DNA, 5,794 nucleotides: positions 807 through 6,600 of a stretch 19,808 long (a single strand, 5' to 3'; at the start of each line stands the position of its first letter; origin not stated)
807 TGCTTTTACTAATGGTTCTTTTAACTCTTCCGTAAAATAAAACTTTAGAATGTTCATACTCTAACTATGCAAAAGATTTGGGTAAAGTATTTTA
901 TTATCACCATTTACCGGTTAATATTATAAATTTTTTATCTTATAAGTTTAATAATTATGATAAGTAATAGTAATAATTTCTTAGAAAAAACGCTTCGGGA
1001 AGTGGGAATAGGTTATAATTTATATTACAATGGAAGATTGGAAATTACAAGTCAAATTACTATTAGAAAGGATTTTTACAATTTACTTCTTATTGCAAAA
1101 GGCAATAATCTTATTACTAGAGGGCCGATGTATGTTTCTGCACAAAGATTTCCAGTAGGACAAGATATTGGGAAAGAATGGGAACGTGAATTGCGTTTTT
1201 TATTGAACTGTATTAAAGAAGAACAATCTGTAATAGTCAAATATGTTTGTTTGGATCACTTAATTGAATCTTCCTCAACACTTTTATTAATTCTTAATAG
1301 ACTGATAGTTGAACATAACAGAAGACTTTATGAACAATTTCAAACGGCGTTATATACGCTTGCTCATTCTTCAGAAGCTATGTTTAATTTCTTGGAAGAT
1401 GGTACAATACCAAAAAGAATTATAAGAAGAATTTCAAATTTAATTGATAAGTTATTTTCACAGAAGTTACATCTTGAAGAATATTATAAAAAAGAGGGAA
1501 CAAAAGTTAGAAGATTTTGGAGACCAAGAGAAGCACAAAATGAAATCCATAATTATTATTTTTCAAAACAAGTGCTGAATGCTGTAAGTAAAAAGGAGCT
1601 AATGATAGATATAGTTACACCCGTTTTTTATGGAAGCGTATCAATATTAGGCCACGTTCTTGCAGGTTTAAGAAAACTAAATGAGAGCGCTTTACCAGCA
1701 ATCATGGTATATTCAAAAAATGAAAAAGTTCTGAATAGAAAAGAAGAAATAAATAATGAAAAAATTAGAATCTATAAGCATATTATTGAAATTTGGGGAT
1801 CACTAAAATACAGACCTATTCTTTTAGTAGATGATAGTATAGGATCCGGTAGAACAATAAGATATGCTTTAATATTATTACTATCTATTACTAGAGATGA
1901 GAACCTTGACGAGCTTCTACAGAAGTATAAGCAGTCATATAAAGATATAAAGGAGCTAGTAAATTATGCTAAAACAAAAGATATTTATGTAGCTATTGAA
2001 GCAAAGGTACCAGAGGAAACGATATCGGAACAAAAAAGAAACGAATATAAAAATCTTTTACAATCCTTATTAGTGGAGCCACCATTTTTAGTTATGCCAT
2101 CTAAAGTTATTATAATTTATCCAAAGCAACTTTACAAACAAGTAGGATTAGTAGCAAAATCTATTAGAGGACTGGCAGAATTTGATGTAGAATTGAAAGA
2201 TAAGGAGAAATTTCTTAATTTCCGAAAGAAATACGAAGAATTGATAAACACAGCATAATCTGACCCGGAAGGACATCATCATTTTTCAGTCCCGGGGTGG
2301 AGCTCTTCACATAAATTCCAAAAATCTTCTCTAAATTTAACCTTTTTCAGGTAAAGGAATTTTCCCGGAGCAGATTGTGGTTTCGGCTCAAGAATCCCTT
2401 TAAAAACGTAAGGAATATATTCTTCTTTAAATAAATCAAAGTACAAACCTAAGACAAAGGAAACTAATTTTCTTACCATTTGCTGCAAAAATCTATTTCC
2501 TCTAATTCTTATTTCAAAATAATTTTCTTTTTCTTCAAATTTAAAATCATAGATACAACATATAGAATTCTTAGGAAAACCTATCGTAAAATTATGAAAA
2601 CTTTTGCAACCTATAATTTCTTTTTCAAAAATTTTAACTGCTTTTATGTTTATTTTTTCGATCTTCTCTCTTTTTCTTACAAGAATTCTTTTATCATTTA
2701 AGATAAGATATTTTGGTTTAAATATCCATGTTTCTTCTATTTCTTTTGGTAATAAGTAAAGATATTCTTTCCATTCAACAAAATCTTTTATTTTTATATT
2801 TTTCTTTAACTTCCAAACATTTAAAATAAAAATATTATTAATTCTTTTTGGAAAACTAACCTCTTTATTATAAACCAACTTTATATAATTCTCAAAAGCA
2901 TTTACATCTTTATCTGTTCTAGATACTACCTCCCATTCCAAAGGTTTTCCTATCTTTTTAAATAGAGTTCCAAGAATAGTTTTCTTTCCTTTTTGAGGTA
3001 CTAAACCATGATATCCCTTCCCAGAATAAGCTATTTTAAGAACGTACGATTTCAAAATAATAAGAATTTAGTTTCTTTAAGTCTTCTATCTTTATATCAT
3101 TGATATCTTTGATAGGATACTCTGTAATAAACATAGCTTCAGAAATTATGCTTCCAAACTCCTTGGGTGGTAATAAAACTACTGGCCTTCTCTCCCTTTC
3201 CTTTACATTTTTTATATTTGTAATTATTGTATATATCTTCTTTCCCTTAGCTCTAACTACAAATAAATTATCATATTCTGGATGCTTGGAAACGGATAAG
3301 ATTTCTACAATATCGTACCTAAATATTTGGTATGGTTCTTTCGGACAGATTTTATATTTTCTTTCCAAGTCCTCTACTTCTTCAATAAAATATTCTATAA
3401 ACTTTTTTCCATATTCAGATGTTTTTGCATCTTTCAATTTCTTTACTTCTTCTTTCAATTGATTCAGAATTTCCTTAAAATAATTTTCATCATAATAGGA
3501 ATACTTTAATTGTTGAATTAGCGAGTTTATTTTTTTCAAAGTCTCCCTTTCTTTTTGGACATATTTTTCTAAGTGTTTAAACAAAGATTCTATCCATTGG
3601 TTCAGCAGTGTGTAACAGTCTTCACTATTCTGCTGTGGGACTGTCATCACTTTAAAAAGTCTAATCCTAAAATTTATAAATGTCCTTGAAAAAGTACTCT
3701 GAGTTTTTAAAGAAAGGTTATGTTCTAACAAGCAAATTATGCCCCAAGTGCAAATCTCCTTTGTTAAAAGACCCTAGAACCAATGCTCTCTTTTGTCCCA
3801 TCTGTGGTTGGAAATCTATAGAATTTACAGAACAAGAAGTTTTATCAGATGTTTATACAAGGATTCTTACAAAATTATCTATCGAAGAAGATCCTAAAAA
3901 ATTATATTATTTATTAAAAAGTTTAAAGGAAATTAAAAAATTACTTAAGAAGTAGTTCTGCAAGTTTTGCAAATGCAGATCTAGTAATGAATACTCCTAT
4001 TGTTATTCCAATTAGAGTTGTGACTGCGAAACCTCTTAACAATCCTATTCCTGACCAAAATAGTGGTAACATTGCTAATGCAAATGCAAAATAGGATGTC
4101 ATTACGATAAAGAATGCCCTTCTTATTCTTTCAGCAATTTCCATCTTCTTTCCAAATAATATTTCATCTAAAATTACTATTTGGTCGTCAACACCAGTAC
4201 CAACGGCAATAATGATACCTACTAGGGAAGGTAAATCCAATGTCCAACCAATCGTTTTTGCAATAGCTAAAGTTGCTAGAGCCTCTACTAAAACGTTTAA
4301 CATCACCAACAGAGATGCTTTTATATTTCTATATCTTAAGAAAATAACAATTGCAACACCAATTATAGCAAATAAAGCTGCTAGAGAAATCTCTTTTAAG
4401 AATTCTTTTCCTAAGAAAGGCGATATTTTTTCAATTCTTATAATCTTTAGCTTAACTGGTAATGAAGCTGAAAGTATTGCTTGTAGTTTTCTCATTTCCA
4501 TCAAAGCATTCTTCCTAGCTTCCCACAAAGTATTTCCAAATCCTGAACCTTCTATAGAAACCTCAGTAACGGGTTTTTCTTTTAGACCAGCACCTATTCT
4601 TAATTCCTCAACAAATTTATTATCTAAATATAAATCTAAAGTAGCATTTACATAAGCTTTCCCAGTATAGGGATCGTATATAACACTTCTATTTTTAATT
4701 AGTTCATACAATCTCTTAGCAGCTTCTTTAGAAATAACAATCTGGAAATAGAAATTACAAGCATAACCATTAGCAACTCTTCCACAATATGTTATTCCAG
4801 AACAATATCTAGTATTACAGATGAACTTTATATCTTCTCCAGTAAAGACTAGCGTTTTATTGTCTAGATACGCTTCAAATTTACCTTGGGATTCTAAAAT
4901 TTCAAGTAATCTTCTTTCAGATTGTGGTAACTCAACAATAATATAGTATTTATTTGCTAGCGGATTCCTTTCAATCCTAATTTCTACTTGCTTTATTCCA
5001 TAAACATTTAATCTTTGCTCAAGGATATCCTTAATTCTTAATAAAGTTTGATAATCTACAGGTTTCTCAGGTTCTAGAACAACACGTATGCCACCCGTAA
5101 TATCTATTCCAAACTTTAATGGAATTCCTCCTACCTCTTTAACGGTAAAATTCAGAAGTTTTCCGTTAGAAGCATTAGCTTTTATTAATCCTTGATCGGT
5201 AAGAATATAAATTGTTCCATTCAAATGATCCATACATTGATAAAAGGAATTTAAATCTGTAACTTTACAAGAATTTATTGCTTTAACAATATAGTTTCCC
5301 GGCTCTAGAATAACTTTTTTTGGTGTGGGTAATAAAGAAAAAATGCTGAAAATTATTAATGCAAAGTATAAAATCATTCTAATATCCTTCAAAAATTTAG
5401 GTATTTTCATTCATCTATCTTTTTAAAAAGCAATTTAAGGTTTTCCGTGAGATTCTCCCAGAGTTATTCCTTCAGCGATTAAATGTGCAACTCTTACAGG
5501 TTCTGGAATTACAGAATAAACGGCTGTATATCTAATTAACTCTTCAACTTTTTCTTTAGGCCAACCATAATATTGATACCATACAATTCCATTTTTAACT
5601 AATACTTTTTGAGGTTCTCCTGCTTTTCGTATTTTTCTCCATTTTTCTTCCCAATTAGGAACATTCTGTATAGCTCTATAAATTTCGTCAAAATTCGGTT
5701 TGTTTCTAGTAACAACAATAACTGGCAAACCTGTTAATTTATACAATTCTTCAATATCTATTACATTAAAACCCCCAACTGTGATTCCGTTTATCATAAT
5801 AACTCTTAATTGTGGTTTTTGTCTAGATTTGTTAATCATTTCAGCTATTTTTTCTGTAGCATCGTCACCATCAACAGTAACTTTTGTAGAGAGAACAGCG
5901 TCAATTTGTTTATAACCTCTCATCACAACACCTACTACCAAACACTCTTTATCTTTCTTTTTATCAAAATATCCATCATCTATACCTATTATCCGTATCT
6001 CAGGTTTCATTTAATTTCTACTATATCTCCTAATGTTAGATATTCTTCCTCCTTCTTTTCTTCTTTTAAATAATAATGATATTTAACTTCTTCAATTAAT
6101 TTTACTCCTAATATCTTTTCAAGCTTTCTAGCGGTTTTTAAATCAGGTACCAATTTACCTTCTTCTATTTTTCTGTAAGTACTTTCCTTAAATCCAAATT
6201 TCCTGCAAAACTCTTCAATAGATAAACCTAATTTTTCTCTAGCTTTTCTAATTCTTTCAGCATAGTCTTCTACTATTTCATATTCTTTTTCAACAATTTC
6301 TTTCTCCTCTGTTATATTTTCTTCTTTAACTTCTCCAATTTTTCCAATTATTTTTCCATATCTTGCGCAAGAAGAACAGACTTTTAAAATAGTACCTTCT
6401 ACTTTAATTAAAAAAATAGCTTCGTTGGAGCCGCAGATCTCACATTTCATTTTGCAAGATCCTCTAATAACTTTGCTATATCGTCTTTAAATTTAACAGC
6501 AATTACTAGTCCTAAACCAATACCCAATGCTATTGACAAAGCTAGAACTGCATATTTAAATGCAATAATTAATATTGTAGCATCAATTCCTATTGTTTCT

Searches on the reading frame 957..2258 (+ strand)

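Call 25: search_protein_families(library=pfam, proteins=[window:957-2258:+], max_evalue=0.001)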
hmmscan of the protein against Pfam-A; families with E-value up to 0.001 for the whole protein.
window:957-2258:+ (433 aa): 0 families

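Call 52: search_protein_families(library=ncbifam, proteins=[window:957-2258:+], max_evalue=0.01)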
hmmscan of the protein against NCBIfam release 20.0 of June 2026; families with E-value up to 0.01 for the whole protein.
window:957-2258:+ (433 aa): 1 family
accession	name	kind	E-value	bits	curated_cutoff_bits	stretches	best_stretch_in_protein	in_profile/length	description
NF003549.0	PRK05205.1-5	equivalog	0.00078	18.9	138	1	275-317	89-131/182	bifunctional pyr operon transcriptional regulator/uracil phosphoribosyltransferase PyrR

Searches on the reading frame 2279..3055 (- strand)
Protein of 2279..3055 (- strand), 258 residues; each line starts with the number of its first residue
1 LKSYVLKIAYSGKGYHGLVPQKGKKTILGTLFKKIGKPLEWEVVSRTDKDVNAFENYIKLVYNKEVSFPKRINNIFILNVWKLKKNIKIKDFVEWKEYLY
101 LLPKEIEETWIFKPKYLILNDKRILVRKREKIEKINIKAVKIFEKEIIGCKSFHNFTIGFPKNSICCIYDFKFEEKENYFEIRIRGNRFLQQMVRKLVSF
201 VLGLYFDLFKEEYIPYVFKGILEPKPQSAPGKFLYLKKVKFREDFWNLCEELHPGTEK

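Call 25: search_protein_families(library=pfam, proteins=[window:2279-3055:-], max_evalue=0.001)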
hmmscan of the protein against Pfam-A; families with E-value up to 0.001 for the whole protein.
window:2279-3055:- (258 aa): 1 family
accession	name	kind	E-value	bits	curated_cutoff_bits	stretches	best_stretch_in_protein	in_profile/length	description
PF01416.25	PseudoU_synth_1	-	5e-07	30.6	23.3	1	147-241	5-107/108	tRNA pseudouridine synthase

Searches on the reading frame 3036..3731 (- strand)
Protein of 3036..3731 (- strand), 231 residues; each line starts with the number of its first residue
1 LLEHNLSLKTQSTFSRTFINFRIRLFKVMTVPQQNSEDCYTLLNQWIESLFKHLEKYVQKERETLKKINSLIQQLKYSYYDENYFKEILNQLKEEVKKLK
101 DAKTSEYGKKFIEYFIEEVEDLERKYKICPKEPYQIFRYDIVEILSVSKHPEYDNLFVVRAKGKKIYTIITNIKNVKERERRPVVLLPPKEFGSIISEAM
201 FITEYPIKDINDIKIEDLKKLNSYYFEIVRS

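Call 25: search_protein_families(library=pfam, proteins=[window:3036-3731:-], max_evalue=0.001)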
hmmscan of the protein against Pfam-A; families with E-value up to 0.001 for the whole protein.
window:3036-3731:- (231 aa): 1 family
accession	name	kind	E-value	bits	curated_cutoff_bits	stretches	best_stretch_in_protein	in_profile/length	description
PF01588.26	tRNA_bind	-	7.8e-06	26.3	27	1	141-208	3-78/96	Putative tRNA binding domain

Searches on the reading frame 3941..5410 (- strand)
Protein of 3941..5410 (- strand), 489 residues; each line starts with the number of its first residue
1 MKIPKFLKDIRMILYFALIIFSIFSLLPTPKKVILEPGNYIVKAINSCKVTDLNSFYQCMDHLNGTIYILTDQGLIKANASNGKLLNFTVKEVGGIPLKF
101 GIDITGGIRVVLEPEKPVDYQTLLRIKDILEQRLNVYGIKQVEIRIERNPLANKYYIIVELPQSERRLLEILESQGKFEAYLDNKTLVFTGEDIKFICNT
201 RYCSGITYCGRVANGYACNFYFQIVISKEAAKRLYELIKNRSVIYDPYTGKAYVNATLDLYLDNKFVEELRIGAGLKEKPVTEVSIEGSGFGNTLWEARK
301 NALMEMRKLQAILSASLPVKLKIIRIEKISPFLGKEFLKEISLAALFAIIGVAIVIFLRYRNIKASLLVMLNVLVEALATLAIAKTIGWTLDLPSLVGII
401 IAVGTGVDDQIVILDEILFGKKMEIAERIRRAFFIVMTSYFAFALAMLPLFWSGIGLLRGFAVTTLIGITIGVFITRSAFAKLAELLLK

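Call 25: search_protein_families(library=pfam, proteins=[window:3941-5410:-], max_evalue=0.001)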
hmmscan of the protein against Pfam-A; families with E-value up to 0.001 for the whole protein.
window:3941-5410:- (489 aa): 3 families
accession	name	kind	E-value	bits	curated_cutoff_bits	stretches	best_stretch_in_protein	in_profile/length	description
PF02355.23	SecD_SecF_C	-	8.8e-14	51.8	20.5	1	318-474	11-173/189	Protein export membrane protein SecD/SecF, C-terminal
PF00873.25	ACR_tran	-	5.3e-09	34.8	28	1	276-419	274-411/1021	AcrB/AcrD/AcrF family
PF07549.19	Sec_GG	-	7.8e-05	22.5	20.3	1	95-118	5-28/28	SecD/SecF GG Motif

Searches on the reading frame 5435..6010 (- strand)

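Call 25: search_protein_families(library=pfam, proteins=[window:5435-6010:-], max_evalue=0.001)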
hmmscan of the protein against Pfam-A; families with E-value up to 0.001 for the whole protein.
window:5435-6010:- (191 aa): 1 family
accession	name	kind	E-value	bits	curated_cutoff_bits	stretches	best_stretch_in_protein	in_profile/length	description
PF01949.23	Endo_dU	-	3.4e-65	219.3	32.7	1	4-182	2-181/182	Endonuclease dU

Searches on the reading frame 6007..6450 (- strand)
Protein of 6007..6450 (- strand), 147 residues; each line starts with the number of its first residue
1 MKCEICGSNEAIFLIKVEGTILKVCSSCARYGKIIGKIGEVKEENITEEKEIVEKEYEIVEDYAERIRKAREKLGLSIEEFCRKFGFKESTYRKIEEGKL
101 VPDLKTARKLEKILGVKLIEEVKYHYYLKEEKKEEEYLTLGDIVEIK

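Call 25: search_protein_families(library=pfam, proteins=[window:6007-6450:-], max_evalue=0.001)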
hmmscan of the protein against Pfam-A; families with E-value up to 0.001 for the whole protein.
window:6007-6450:- (147 aa): 4 families
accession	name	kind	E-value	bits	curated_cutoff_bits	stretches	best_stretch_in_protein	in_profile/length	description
PF01381.28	HTH_3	-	1.6e-13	50.9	23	1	67-118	1-52/55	Helix-turn-helix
PF12844.13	HTH_19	-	2.1e-08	34.4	30.2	1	65-117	2-54/64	Helix-turn-helix domain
PF13560.12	HTH_31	-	2.3e-08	34.6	27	1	63-117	2-57/64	Helix-turn-helix domain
PF15731.11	MqsA_antitoxin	-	0.00016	22.2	30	1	1-110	1-117/131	Antitoxin component of bacterial toxin-antitoxin system, MqsA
